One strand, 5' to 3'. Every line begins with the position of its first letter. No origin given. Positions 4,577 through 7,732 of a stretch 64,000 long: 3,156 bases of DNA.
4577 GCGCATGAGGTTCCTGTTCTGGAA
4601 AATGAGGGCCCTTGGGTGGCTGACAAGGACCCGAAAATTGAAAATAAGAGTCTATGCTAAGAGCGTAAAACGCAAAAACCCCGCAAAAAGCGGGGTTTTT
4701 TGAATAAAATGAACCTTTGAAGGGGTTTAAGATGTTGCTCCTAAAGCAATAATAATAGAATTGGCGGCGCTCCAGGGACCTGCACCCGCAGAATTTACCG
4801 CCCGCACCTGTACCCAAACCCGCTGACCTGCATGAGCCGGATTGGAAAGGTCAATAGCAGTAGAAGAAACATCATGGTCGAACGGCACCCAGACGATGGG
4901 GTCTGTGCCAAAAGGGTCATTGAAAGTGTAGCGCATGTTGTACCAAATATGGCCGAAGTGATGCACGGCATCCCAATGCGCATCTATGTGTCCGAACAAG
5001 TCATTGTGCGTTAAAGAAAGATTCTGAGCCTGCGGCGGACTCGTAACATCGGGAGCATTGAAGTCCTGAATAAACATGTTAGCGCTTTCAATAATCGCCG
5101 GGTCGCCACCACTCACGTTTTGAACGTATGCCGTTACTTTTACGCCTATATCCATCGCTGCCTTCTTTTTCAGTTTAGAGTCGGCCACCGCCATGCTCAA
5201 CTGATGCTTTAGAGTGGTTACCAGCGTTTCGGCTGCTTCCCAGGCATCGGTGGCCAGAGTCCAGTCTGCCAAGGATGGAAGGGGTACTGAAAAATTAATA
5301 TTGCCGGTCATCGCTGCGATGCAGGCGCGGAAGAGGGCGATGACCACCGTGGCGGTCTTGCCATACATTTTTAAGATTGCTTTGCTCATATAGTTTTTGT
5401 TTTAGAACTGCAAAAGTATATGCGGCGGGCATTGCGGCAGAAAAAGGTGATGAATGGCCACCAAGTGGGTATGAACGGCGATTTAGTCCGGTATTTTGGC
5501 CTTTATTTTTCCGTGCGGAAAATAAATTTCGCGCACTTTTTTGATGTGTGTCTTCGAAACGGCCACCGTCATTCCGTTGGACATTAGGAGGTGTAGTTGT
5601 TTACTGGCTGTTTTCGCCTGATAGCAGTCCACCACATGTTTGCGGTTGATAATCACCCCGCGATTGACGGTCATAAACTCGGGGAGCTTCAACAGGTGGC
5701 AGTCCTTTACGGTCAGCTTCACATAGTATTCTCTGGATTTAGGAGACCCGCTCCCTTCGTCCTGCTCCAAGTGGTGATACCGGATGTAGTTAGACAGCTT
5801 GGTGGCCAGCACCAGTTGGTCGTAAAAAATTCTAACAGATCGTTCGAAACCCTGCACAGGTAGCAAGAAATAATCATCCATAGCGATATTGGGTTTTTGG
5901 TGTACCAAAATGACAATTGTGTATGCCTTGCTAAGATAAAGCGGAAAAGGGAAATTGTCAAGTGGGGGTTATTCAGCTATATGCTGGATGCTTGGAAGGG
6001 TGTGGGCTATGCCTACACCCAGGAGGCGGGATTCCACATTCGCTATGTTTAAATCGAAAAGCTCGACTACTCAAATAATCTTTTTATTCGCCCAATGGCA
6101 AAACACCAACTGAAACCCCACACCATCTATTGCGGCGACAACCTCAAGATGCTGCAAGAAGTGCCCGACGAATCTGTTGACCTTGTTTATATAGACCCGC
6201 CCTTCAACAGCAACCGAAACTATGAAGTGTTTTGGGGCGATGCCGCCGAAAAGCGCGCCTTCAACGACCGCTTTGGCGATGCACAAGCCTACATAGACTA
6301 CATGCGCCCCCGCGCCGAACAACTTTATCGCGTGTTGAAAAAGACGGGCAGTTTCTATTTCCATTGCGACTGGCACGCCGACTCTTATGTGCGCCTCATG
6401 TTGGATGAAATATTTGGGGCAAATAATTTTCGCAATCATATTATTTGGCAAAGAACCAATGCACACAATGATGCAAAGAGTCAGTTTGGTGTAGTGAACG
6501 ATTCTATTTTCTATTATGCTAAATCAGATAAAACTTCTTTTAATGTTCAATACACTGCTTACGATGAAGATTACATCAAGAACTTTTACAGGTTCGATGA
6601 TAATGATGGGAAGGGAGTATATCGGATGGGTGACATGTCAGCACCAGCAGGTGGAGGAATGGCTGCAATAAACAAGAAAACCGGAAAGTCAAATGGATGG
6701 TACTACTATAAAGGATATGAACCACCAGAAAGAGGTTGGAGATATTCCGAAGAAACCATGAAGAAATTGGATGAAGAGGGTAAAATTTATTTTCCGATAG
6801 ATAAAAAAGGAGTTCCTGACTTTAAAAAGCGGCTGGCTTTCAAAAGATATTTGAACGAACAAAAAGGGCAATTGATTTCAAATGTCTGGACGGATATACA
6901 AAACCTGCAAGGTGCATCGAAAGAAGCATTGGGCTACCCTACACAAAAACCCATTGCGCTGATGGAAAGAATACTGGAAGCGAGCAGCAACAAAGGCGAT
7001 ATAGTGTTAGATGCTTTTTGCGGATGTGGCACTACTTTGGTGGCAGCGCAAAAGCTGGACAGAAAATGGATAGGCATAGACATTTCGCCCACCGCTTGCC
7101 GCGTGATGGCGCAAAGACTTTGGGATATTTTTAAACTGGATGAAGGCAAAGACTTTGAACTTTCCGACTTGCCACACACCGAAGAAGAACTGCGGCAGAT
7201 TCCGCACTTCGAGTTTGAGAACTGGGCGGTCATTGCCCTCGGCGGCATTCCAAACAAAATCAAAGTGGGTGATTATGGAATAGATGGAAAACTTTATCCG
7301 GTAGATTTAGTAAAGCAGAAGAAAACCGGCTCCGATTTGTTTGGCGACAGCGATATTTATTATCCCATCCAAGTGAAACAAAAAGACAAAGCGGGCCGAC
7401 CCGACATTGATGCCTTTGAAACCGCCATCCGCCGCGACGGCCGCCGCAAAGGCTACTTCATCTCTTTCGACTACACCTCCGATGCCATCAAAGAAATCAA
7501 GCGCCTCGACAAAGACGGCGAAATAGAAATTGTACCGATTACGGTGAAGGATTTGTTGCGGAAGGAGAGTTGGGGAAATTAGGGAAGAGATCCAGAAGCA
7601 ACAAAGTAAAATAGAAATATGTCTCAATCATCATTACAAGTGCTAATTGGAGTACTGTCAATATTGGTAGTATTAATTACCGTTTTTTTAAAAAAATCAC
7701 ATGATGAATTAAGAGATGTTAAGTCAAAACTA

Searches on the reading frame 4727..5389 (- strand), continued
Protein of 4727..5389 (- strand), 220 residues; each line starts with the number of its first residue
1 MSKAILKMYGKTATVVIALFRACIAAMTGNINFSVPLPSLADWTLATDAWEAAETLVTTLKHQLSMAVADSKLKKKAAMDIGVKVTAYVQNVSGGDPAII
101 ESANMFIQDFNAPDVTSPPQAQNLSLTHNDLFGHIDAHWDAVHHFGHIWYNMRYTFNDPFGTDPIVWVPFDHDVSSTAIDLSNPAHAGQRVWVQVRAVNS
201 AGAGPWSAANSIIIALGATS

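Call 86: fold_search(model_id=the predicted structure, library=viral)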
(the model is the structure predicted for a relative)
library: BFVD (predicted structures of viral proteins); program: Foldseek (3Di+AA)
matches with E <= 10: 702; with E <= 0.001: 68
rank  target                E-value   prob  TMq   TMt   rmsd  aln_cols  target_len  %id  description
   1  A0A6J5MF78            2.7e-06  1.00  0.41  0.37   2.6       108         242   22  Fibronectin type III [uncultured Caudovirales phage]
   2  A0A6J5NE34            3.2e-06  1.00  0.36  0.63   5.1       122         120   21  Fibronectin type III [uncultured Caudovirales phage]
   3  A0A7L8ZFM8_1          3.4e-06  1.00  0.39  0.09   3.5       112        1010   18  (no name in the UniProt tables at hand)
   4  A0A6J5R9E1            5.1e-06  1.00  0.38  0.36   5.2       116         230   27  Fibronectin type III [uncultured Caudovirales phage]
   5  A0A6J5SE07            1.2e-05  1.00  0.36  0.09   5.1       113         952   27  Tip attachment protein J central straight fiber domain-containing protein [uncultured Caudovirales phage]
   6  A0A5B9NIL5            1.6e-05  1.00  0.38  0.10   7.9       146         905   17  Putative tail protein [Bacillus phage vB_BspS_SplendidRed]
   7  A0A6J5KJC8            1.6e-05  1.00  0.36  0.35  10.5       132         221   20  Fibronectin type III [uncultured Caudovirales phage]
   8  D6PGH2                1.6e-05  1.00  0.33  0.15   9.4       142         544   18  (no name in the UniProt tables at hand)
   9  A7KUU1                1.8e-05  1.00  0.40  0.15   7.1       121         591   19  (no name in the UniProt tables at hand)
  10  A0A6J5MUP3            1.9e-05  1.00  0.38  0.22   4.3       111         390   16  Fibronectin type III [uncultured Caudovirales phage]
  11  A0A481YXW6            2.4e-05  1.00  0.38  0.37   9.1       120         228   13  Fibronectin type-III domain-containing protein [Marseillevirus LCMAC201]
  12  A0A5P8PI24            2.7e-05  1.00  0.36  0.31   8.0       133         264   20  Major tail protein [Bacillus phage 049ML001]
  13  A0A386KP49            2.9e-05  1.00  0.37  0.23   3.5       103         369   23  Minor tail protein [Microbacterium phage ValentiniPuff]
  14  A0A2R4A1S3            2.9e-05  1.00  0.37  0.09   7.7       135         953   17  (no name in the UniProt tables at hand)
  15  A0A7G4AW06            3.9e-05  1.00  0.35  0.08   3.5       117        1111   20  Minor tail protein [Streptomyces phage Coruscant]
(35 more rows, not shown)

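Call 90: find_encoding_contigs(protein=P0060, flank=4000, max_places=5)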
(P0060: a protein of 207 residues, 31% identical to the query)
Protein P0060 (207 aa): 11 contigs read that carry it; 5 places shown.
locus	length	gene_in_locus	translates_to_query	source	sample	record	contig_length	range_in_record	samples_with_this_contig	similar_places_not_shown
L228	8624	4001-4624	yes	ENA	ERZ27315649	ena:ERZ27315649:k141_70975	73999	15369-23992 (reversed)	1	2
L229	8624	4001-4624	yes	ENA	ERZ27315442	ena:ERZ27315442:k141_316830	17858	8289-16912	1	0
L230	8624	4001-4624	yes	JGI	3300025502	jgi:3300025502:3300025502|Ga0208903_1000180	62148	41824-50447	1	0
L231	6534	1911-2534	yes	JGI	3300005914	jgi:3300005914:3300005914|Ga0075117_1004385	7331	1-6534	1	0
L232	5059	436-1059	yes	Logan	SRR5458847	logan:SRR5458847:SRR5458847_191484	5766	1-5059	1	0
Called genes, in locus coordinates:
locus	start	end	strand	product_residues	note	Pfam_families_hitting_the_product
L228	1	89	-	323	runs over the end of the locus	PF03150:CCP_MauG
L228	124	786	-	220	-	PF20243:MbnP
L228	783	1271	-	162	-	-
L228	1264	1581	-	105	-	-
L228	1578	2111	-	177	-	PF07638:Sigma70_ECF (weak), PF04542:Sigma70_r2, PF08281:Sigma70_r4_2, PF04545:Sigma70_r4 (weak), PF22233:PhyR_sigma-like (weak)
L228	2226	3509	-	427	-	PF04851:ResIII, PF00270:DEAD, PF00271:Helicase_C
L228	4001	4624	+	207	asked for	PF00041:fn3 (faint)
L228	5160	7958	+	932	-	PF24595:DUF7619, PF18962:Por_Secre_tail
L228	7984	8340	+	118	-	-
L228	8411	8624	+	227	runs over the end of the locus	-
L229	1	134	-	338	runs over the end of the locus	PF03150:CCP_MauG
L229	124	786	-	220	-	PF20243:MbnP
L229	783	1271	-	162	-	-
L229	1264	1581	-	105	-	-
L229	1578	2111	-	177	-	PF07638:Sigma70_ECF (weak), PF04542:Sigma70_r2, PF08281:Sigma70_r4_2, PF04545:Sigma70_r4 (weak), PF22233:PhyR_sigma-like (weak)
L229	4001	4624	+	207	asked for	PF00041:fn3 (faint)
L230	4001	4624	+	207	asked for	PF00041:fn3 (faint)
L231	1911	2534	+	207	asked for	PF00041:fn3 (faint)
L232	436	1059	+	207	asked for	PF00041:fn3 (faint)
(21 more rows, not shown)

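Call 91: find_encoding_contigs(protein=P0051, flank=4000, max_places=3)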
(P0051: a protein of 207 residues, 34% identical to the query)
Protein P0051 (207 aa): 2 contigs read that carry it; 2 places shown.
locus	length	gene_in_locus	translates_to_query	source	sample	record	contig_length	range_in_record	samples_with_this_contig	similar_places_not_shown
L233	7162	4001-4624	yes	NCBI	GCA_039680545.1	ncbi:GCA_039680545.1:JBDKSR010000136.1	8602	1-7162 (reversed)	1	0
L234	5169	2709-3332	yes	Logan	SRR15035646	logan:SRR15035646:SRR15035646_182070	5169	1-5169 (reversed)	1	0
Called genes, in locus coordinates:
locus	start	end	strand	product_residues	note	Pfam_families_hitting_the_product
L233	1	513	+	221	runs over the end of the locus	PF16011:CBM9_2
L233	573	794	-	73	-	-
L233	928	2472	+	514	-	PF13847:Methyltransf_31 (faint), PF01555:N6_N4_Mtase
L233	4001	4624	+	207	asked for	-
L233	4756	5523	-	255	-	PF04264:YceI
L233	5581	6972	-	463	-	PF01408:GFO_IDH_MocA, PF03447:NAD_binding_3, PF02894:GFO_IDH_MocA_C, PF22725:GFO_IDH_MocA_C3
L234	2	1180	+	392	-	?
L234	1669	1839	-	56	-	-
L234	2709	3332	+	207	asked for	-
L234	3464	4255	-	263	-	PF04264:YceI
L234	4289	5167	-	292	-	?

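Call 93: list_cluster_members(proteins=[P0025, P0100, P0085, P0103, P0036, P0003, P0022, P0049, P0017, P0076])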
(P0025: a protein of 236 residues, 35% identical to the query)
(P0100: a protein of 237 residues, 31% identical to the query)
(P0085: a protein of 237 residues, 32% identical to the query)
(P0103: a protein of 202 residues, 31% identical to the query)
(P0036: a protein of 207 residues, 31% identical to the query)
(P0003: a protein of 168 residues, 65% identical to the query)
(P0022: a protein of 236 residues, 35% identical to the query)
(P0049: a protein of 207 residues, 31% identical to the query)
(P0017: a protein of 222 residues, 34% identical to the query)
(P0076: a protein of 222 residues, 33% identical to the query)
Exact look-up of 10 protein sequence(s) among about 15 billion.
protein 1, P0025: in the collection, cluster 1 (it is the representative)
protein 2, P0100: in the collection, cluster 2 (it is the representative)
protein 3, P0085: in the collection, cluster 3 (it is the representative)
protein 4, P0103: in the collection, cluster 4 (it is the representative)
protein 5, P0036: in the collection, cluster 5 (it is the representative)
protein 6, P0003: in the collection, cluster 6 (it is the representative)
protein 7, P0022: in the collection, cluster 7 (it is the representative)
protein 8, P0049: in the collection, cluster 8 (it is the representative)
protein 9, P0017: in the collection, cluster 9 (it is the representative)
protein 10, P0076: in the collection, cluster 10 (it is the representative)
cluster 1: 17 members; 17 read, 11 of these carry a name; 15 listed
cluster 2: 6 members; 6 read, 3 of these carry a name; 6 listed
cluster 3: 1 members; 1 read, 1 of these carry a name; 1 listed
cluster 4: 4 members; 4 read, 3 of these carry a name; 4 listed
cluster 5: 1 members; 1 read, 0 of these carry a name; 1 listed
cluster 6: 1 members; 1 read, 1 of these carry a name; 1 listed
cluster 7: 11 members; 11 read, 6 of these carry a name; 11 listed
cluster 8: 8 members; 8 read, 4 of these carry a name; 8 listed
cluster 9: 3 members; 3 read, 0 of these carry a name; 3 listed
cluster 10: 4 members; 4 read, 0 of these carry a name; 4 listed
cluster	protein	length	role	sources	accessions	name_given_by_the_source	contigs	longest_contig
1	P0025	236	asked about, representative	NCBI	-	-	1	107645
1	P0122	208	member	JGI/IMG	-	hypothetical protein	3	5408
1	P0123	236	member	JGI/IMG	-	hypothetical protein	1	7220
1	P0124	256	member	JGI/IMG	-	hypothetical protein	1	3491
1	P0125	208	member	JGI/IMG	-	hypothetical protein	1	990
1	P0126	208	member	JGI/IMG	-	hypothetical protein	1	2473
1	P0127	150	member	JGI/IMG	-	hypothetical protein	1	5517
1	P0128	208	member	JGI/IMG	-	hypothetical protein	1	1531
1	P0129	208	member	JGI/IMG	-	hypothetical protein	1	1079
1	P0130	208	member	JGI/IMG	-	hypothetical protein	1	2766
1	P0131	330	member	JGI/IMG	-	hypothetical protein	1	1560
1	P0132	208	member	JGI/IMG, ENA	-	hypothetical protein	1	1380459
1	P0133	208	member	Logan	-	-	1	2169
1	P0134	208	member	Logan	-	-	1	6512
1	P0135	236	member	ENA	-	-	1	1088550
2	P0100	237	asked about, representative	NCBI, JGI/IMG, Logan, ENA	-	hypothetical protein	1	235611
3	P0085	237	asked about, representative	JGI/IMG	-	hypothetical protein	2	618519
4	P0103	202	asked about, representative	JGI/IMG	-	hypothetical protein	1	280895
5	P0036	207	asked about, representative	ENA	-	-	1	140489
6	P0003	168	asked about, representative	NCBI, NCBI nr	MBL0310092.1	MAG: fibronectin type III domain-containing protein [Bacteroidetes bacterium] | fibronectin type III domain-containing protein [Bacteroidota bacterium]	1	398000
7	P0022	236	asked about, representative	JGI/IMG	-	-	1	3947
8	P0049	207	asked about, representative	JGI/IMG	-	hypothetical protein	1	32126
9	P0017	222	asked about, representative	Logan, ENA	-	-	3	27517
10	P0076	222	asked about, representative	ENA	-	-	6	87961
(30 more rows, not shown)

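Call 102: find_encoding_contigs(protein=P0076, flank=6000, max_places=4)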
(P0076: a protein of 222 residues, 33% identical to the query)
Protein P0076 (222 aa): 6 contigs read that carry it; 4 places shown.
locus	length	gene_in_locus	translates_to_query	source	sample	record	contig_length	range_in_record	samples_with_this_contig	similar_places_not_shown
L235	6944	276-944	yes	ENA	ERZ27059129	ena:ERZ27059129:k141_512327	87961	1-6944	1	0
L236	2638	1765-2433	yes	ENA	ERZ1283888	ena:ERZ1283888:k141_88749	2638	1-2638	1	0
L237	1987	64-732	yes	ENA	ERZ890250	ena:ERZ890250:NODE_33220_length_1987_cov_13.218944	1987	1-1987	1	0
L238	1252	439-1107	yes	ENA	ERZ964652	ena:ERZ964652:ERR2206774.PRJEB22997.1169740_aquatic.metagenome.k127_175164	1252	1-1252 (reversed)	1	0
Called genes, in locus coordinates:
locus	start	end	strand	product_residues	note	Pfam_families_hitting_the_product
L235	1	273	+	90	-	?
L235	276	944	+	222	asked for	PF00041:fn3 (weak)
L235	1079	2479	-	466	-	PF06167:Peptidase_M90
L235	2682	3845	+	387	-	PF01790:LGT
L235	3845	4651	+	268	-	PF00459:Inositol_P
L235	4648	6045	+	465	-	PF25145:NfeD1b_N, PF24961:NfeD_membrane, PF01957:NfeD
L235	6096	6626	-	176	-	-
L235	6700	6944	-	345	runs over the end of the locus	PF13371:TPR_9 (faint), PF13428:TPR_14 (faint), PF13432:TPR_16 (faint), PF14559:TPR_19 (faint), PF13424:TPR_12 (faint), PF13431:TPR_17 (faint), PF07719:TPR_2 (faint), PF13414:TPR_11 (weak), +7 more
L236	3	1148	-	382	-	?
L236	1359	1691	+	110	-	-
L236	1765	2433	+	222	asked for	PF00041:fn3 (weak)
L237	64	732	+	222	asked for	PF00041:fn3 (weak)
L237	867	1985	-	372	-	?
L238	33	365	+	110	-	-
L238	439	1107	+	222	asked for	PF00041:fn3 (weak)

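Call 103: find_encoding_contigs(protein=P0100, flank=6000, max_places=3)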
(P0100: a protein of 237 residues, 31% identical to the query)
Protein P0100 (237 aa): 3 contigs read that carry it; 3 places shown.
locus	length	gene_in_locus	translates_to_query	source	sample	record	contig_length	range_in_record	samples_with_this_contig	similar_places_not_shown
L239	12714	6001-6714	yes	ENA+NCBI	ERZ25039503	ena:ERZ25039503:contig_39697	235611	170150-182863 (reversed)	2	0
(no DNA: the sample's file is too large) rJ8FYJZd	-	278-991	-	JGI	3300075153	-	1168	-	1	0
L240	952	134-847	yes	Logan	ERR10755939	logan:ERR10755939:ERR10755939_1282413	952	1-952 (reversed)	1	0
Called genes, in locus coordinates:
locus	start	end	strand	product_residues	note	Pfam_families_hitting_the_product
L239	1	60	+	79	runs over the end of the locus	PF02700:PurS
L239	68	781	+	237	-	PF13507:GATase_5, PF07685:GATase_3, PF01965:DJ-1_PfpI (weak)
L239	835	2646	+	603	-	PF18072:FGAR-AT_linker, PF00586:AIRS, PF02769:AIRS_C, PF00586:AIRS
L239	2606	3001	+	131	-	PF02769:AIRS_C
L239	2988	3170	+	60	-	-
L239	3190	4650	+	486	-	PF13522:GATase_6, PF13537:GATase_7, PF00156:Pribosyltran (weak)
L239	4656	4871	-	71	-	-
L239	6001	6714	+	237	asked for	-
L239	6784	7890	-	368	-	PF04371:PAD_porph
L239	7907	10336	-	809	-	PF01315:Ald_Xan_dh_C, PF02738:MoCoBD_1, PF20256:MoCoBD_2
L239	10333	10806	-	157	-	PF00111:Fer2 (weak), PF01799:Fer2_2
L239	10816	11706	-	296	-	PF00941:FAD_binding_5, PF03450:CO_deh_flav_C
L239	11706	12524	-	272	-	PF04199:Cyclase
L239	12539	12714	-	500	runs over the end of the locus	PF06545:AllG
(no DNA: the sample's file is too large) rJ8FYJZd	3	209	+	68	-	?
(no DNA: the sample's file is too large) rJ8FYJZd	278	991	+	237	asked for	-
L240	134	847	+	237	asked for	-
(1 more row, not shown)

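Call 108: search_dna_similar(query=P0031, collection=plasmids, mode=protein, max_evalue=0.001, max_rows=15)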
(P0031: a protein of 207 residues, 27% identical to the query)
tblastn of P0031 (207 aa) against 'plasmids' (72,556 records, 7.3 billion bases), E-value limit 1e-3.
No match.
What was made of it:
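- On Plasmid iterons: The family has no plasmid match (call 108).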

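Call 109: search_dna_similar(query=P0031, collection=phages, mode=protein, max_evalue=0.001, max_rows=10)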
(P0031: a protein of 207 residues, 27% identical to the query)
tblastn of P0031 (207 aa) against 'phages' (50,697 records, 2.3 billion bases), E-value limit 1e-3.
No match.
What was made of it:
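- The family has no match in 72,556 plasmids or 50,697 phages (calls 108, 109).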

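Call 126: search_protein_representatives(alignment_id=A3)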
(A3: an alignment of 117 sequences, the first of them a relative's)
Query: 117 sequences, 207 profile positions. Proteins with E-value up to 0.001 (for the whole library): 81671; up to 1e-10: 30494; up to 1e-30: 4909. The best 150 are listed.
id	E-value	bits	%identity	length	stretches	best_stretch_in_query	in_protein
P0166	0.0e+00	1093.0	-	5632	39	111-204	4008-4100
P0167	2.5e-295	987.5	-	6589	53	106-203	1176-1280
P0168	4.3e-268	898.5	-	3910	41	109-204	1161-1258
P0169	9.0e-257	861.6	-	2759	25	110-203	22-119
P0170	6.3e-251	842.5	-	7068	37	105-201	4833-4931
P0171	1.1e-245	825.4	-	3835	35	107-204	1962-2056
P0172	5.1e-231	777.4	-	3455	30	109-203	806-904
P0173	2.3e-227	765.5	-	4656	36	111-206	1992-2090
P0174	6.3e-227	764.1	-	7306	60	110-203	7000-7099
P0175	2.1e-219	739.5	-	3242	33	119-195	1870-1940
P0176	1.0e-211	714.4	-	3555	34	110-204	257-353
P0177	3.1e-200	676.9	-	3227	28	110-205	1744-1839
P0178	1.3e-195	661.8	-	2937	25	113-202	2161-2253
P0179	3.0e-194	657.4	-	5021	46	115-199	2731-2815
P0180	1.9e-187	635.2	-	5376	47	115-205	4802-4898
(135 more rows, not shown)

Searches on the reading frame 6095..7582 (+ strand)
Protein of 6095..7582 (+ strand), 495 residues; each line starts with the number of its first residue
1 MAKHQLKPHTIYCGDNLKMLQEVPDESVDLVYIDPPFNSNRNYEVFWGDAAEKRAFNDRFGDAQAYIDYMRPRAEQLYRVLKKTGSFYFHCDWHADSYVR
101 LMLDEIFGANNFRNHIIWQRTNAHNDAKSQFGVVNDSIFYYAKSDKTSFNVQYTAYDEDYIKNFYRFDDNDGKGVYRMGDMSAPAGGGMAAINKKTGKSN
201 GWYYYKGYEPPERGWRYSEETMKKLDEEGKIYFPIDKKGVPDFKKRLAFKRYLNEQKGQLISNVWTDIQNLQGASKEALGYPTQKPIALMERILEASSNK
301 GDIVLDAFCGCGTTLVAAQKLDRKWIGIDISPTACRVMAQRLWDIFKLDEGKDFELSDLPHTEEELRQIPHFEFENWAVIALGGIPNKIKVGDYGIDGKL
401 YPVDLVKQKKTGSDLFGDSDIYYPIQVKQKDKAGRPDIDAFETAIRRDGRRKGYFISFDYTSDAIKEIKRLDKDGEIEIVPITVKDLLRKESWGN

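Call 12: search_protein_families(library=pfam, proteins=[window:6095-7582:+], max_evalue=0.01)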
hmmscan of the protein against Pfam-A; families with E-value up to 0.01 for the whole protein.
window:6095-7582:+ (495 aa): 6 families
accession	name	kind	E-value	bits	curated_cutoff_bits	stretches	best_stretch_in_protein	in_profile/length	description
PF01555.25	N6_N4_Mtase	-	8.9e-53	179.9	26.7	1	28-338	1-219/221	DNA methylase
PF13847.12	Methyltransf_31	-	4.1e-06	27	27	1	299-341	2-47/145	Methyltransferase domain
PF02086.21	MethyltransfD12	-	0.0001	22.6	22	0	4-48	153-199/253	D12 class N6 adenine-specific DNA methyltransferase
PF04471.18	Mrr_cat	-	0.0002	21.9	21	1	391-471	31-100/115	Restriction endonuclease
PF13649.12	Methyltransf_25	-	0.00041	21.4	27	1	304-342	1-41/97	Methyltransferase domain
PF03602.21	Cons_hypoth95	-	0.00062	19.9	24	0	9-46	93-132/182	Conserved hypothetical protein 95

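Call 80: search_protein_families(library=padloc, proteins=[window:6095-7582:+], max_evalue=0.01)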
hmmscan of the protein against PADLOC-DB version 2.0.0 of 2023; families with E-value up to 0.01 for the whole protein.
window:6095-7582:+ (495 aa): 81 families (the best 25 are shown)
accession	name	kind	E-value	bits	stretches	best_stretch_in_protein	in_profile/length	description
PDLC03354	MTase_II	-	2e-67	226.1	1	8-359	60-399/425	Type II methyltransferase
PDLC03339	MTase_II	-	4.5e-66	221.2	2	9-178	4-174/399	Type II methyltransferase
PDLC03300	MTase_II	-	1.2e-46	157.2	2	256-344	191-278/302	Type II methyltransferase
PDLC03371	MTase_II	-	2.1e-46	156.6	1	7-342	9-252/260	Type II methyltransferase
PDLC03644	MTase_III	-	3.3e-45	152.9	1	11-343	41-394/542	Type III methyltransferase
PDLC03638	MTase_III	-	1.3e-44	150.8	1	24-346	399-681/816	Type III methyltransferase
PDLC03299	MTase_II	-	8.6e-42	141.6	2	258-343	174-258/296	Type II methyltransferase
PDLC03636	MTase_III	-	1.6e-37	127.6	1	12-342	50-405/575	Type III methyltransferase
PDLC03634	MTase_III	-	3e-35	120.2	1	14-317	100-425/621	Type III methyltransferase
PDLC03635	MTase_III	-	2.4e-34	117.1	2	25-173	238-379/708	Type III methyltransferase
PDLC03633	MTase_III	-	1.6e-33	114.3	2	20-160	92-247/616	Type III methyltransferase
PDLC03265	MTase_II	-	1.8e-32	111.1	1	13-346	29-332/333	Type II methyltransferase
PDLC03641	MTase_III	-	3.4e-32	109.8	1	13-323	109-433/657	Type III methyltransferase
PDLC03216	MTase_II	-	8.5e-32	108.5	2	281-350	194-263/364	Type II methyltransferase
PDLC03738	oMTase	-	4.5e-31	105.9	2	281-351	204-274/376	orphan methyltransferase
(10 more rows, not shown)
